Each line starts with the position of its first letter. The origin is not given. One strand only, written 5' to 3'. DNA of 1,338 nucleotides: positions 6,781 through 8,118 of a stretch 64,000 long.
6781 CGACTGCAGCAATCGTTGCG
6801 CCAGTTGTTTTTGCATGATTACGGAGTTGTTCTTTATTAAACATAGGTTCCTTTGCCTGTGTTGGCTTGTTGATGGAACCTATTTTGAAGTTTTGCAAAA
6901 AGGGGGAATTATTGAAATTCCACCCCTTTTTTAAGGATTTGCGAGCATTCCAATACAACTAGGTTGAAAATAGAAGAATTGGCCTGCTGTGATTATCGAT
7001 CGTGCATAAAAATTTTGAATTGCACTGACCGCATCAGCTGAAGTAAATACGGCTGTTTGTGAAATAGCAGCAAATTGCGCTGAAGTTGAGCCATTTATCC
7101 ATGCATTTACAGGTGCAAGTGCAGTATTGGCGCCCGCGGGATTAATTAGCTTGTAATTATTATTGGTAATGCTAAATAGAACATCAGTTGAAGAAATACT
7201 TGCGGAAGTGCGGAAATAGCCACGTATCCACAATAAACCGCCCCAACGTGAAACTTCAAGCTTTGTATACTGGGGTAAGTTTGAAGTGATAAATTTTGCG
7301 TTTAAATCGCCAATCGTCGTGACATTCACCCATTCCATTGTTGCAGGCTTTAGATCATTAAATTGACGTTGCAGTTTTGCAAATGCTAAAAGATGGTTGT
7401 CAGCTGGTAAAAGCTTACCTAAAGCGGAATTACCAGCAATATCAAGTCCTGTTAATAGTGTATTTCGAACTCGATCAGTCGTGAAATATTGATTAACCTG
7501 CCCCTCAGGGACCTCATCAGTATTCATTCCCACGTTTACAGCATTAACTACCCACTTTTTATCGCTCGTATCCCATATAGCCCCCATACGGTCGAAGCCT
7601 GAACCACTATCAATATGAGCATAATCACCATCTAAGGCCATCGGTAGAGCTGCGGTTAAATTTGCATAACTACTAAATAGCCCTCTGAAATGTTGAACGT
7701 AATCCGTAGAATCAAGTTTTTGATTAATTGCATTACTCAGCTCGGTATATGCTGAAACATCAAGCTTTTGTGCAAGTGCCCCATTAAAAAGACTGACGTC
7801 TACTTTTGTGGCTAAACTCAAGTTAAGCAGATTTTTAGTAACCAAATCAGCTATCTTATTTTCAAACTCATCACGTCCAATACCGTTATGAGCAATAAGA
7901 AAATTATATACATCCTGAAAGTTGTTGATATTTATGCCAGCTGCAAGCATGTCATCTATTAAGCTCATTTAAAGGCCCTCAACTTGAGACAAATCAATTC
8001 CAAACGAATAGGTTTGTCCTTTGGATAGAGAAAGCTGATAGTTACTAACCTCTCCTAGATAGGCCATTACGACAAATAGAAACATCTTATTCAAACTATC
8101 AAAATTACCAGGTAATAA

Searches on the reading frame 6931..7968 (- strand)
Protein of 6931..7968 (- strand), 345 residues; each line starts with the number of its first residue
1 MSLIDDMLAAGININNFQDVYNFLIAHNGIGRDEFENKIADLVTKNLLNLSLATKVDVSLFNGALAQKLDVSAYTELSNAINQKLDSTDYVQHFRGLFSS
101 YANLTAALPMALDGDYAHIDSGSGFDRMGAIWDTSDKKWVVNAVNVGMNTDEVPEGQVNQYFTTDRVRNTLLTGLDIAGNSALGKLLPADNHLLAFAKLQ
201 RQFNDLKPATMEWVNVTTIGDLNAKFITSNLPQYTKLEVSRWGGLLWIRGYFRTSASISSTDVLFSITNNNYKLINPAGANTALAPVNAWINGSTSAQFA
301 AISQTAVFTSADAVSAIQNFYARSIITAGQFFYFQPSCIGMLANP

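Call 52: search_protein_families(library=phrogs, proteins=[window:6931-7968:-], max_evalue=0.001)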
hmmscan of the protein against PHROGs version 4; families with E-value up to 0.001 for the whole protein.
window:6931-7968:- (345 aa): 2 families
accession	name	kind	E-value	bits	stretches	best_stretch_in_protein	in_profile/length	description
phrog_34369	-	unknown function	3.7e-211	701.7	1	1-345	1-345/345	-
phrog_33244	-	tail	1.2e-05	25.5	1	141-204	160-219/414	tail fiber protein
